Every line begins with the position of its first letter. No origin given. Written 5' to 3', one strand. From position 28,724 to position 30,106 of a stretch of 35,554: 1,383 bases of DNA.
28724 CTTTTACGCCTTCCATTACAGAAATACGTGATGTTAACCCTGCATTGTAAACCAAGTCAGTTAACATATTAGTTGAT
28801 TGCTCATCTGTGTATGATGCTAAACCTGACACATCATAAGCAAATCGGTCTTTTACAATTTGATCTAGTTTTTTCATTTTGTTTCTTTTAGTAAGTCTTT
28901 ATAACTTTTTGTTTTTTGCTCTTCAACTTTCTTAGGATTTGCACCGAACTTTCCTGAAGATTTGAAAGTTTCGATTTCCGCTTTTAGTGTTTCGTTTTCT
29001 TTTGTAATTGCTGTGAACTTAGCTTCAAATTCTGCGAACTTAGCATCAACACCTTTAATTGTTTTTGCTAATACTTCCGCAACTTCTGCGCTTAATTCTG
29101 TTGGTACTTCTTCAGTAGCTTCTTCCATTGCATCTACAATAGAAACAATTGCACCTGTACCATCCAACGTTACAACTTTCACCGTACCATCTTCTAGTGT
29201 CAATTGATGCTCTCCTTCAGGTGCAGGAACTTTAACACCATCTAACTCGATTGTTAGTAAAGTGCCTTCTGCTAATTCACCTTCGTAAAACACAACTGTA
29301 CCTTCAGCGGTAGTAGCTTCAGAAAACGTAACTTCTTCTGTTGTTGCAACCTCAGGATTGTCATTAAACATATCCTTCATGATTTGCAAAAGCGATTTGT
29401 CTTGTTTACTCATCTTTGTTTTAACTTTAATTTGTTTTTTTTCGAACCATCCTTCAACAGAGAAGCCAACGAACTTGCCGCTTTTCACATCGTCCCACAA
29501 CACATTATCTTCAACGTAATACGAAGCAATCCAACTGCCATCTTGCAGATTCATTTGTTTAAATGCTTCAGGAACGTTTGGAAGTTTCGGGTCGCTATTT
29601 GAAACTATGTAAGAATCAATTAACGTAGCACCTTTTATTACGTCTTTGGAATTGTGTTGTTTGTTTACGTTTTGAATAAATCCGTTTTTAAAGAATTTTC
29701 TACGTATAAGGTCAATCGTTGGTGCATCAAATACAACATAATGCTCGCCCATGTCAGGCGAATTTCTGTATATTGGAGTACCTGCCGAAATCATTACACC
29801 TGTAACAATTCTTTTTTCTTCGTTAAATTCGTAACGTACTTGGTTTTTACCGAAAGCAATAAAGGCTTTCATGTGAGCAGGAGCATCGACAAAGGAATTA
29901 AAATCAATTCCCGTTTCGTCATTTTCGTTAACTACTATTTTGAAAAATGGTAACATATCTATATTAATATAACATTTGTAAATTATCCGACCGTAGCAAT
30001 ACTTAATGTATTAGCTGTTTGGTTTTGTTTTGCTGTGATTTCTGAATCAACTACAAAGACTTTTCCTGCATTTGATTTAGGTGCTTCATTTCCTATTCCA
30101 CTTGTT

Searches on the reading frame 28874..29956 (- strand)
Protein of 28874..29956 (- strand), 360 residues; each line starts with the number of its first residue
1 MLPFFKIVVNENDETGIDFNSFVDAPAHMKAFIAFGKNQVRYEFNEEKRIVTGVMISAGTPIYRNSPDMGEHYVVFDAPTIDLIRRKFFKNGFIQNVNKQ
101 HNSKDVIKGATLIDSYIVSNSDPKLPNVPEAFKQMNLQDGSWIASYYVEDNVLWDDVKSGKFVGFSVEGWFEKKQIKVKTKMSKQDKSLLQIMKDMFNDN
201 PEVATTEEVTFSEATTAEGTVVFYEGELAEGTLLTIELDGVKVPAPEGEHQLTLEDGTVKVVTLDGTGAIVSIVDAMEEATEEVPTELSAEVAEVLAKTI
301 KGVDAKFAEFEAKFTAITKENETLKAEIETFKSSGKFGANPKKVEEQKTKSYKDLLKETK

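Call 7: search_protein_families(library=phrogs, proteins=[window:28874-29956:-], max_evalue=0.001)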
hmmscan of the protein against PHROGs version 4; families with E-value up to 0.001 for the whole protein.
window:28874-29956:- (360 aa): 5 families
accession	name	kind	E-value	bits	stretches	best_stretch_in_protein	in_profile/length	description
phrog_24921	-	unknown function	2e-38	133.4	1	3-347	2-333/349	-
phrog_3017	-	head and packaging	4e-15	56.9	1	16-203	9-187/402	head maturation protease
phrog_1530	-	other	1e-10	42.5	1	37-187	235-365/379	DNA methyltransferase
phrog_15223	-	other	3.3e-07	31.4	1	76-185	33-128/199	protease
phrog_34096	-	head and packaging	2.4e-06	27.6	1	43-177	128-241/412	head maturation protease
